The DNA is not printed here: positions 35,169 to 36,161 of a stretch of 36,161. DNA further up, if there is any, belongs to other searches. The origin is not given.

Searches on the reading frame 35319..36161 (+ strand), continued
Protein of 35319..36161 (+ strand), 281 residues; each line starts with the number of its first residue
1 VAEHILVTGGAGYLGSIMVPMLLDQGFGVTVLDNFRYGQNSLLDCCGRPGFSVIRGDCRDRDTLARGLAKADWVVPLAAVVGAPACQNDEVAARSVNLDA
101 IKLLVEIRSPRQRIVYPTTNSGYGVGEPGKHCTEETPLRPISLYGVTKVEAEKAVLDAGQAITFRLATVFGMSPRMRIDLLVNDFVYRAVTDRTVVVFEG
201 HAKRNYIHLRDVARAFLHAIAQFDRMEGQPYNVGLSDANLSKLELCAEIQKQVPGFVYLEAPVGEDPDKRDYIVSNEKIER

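Call 69: search_protein_families(library=pfam, proteins=[L013:3213-5153:-, L013:993-2765:-, L013:951-2762:+, L013:227-970:-, L015:4591-5403:-, L015:3530-4561:-, L015:1712-3511:-, L015:9-857:+, L016:2017-2766:-, L016:415-2007:-], max_evalue=0.001)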
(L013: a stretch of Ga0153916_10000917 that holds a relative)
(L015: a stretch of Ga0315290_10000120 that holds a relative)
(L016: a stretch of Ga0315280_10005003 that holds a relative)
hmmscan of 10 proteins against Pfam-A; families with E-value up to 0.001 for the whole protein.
L013:3213-5153:- (646 aa): 0 families

L013:993-2765:- (590 aa): 4 families
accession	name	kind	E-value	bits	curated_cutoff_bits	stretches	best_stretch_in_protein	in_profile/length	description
PF00152.25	tRNA-synt_2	-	1.1e-120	402.8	25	1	124-563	2-308/308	tRNA synthetases class II (D, K and N)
PF02938.19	GAD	-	4.7e-22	78.5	23.4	1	314-410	1-95/95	GAD domain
PF01336.31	tRNA_anti-codon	-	1.9e-17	63.4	27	1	19-104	1-75/75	OB-fold nucleic acid binding domain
PF01409.25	tRNA-synt_2d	-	0.00029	20.8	19.8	0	214-269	104-157/246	tRNA synthetases class II core domain (F)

L013:951-2762:+ (603 aa): 0 families

L013:227-970:- (247 aa): 2 families
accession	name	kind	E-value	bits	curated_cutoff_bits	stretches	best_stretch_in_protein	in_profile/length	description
PF00578.27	AhpC-TSA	-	1.6e-12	47.9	26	1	98-221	1-122/124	AhpC/TSA family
PF08534.16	Redoxin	-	1.8e-09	38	26.6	1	97-231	1-139/148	Redoxin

L015:4591-5403:- (270 aa): 1 family
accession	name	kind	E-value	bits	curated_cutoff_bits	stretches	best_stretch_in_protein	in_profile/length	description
PF24738.1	DUF7689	-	0.00083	20.5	22.6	0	170-220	6-52/118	Domain of unknown function (DUF7689)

L015:3530-4561:- (343 aa): 0 families

L015:1712-3511:- (599 aa): 1 family
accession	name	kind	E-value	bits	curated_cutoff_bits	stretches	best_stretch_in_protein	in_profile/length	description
PF13231.12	PMT_2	-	3.1e-07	31.2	26.1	1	111-210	24-123/160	Dolichyl-phosphate-mannose-protein mannosyltransferase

L015:9-857:+ (282 aa): 5 families
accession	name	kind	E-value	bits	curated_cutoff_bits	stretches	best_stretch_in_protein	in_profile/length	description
PF01564.23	Spermine_synth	-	6.3e-14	52.4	22.9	1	65-181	9-129/186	Spermine/spermidine synthase domain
PF08242.18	Methyltransf_12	-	6.5e-07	30.4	30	1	79-179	1-97/98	Methyltransferase domain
PF13649.12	Methyltransf_25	-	1e-05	26.6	27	1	79-178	2-97/97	Methyltransferase domain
PF05430.17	Methyltransf_30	-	1.4e-05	25.5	22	1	121-180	28-86/124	S-adenosyl-L-methionine-dependent methyltransferase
PF00891.24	Methyltransf_2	-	6.6e-05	22.8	22.3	1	78-181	66-163/210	O-methyltransferase domain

L016:2017-2766:- (249 aa): 0 families

L016:415-2007:- (530 aa): 0 families

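Call 85: find_homologous_proteins(query=L014:858-2096:+, max_evalue=1e-60)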
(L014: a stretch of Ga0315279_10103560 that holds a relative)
Query L014:858-2096:+ (412 aa): 4865 proteins with E <= 1e-60 among 8000 candidates; the best 120 are listed.
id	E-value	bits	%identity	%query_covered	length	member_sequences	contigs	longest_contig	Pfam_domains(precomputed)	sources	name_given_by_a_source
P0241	2.3e-276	934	98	100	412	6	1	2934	PF13489.13,PF08421.17,PF13649.13,PF08484.18,PF08241.19,PF08242.19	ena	-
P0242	2.6e-228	776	83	97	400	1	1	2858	PF13489.13,PF08421.17,PF08484.18,PF08241.19,PF08242.19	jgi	jgi:SAM-dependent methyltransferase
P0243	1.3e-225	767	82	97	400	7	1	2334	PF13489.13,PF08421.17,PF08484.18,PF08241.19,PF08242.19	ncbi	-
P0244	5.9e-223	758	83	97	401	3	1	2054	PF13489.13,PF08421.17,PF08484.18,PF08241.19,PF08242.19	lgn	-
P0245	1.6e-222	757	81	96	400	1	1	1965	PF13489.13,PF08421.17,PF08484.18,PF08241.19,PF08242.19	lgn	-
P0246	2.0e-217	740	79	96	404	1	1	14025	PF13489.13,PF08421.17,PF08484.18,PF08241.19,PF08242.19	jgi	jgi:SAM-dependent methyltransferase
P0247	1.1e-216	738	79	96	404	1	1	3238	PF13489.13,PF08421.17,PF08484.18,PF08241.19,PF08242.19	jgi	jgi:SAM-dependent methyltransferase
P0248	7.5e-216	735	78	96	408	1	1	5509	PF13489.13,PF08421.17,PF13649.13,PF08484.18,PF08241.19,PF08242.19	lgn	-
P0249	1.1e-215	734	77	96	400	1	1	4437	PF13489.13,PF08421.17,PF08484.18,PF08241.19,PF08242.19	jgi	jgi:SAM-dependent methyltransferase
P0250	3.4e-215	733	77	96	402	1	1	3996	PF13489.13,PF08421.17,PF08484.18,PF08241.19,PF08242.19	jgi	jgi:SAM-dependent methyltransferase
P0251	1.6e-213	727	76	96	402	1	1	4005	PF13489.13,PF08421.17,PF08484.18,PF08241.19,PF08242.19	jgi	jgi:SAM-dependent methyltransferase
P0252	2.9e-213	726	78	96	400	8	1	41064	PF13489.13,PF08421.17,PF08484.18,PF08241.19,PF08242.19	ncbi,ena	-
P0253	4.6e-213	726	76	97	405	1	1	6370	PF13489.13,PF08421.17,PF08484.18,PF08241.19,PF08242.19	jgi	jgi:SAM-dependent methyltransferase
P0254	2.7e-212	723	77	96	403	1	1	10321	PF13489.13,PF08421.17,PF08484.18,PF08241.19,PF08242.19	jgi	jgi:SAM-dependent methyltransferase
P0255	4.3e-212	722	75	98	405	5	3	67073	PF13489.13,PF08421.17,PF13649.13,PF08484.18,PF08241.19,PF08242.19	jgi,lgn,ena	jgi:SAM-dependent methyltransferase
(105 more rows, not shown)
